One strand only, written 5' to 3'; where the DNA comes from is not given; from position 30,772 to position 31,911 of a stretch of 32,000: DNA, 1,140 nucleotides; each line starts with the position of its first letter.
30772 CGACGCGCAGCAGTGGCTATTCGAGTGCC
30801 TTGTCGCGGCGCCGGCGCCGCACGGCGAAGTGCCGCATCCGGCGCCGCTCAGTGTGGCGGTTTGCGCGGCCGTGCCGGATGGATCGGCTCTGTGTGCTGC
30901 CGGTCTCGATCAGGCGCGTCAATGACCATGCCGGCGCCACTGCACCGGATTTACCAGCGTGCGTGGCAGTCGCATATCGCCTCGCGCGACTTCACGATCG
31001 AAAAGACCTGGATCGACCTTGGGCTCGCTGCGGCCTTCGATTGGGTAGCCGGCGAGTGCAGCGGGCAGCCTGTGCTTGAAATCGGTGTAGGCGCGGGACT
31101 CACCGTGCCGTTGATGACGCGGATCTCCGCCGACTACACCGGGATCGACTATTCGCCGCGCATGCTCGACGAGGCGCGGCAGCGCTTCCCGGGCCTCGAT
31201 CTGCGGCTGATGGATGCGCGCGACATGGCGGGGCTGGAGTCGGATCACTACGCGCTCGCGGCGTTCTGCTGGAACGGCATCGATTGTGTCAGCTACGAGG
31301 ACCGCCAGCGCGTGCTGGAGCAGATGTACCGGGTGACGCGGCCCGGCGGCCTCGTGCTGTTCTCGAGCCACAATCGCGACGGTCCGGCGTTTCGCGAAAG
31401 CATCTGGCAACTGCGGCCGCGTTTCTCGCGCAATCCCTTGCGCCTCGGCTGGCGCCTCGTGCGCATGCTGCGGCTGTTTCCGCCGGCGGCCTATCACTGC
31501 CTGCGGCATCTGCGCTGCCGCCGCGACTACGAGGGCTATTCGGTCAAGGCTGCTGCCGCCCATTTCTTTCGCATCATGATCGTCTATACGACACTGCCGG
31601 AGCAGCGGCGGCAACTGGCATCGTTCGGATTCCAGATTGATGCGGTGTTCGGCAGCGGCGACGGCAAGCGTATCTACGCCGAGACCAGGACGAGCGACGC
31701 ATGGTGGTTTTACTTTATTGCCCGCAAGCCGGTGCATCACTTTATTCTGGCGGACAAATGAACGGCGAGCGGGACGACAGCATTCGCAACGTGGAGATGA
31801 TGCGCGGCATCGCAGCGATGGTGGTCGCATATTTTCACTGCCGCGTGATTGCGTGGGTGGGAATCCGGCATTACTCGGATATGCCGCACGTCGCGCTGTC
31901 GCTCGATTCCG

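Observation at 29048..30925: Fused double alpha/beta-hydrolase: a degenerate N-domain plus a Cys-nucleophile C-domain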

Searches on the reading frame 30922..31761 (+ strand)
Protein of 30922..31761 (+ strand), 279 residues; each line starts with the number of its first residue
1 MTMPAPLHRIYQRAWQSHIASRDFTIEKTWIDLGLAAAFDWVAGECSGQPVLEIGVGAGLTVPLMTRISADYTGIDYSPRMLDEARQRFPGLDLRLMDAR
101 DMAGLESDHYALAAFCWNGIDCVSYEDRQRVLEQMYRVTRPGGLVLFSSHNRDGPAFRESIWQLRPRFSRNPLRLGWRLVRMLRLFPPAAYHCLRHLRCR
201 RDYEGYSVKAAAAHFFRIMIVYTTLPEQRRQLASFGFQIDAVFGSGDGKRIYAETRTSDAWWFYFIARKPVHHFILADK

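Call 42: search_protein_families(library=pfam, proteins=[window:30922-31761:+], max_evalue=0.01)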
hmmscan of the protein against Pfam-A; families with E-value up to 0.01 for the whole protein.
window:30922-31761:+ (279 aa): 6 families
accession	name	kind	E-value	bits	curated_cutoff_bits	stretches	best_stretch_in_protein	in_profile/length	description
PF13649.12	Methyltransf_25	-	7.7e-16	59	27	1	51-143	1-97/97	Methyltransferase domain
PF08241.18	Methyltransf_11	-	3.6e-14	53.6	21.2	1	52-147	1-95/95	Methyltransferase domain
PF08242.18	Methyltransf_12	-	3e-10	41.1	30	1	52-144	1-97/98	Methyltransferase domain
PF13489.12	Methyltransf_23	-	8.3e-08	32.6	27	1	47-163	22-124/164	Methyltransferase domain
PF13847.12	Methyltransf_31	-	1.9e-07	31.3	27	1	47-152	3-114/145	Methyltransferase domain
PF01209.24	Ubie_methyltran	-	0.0006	19.7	20.1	1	43-146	43-150/233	ubiE/COQ5 methyltransferase family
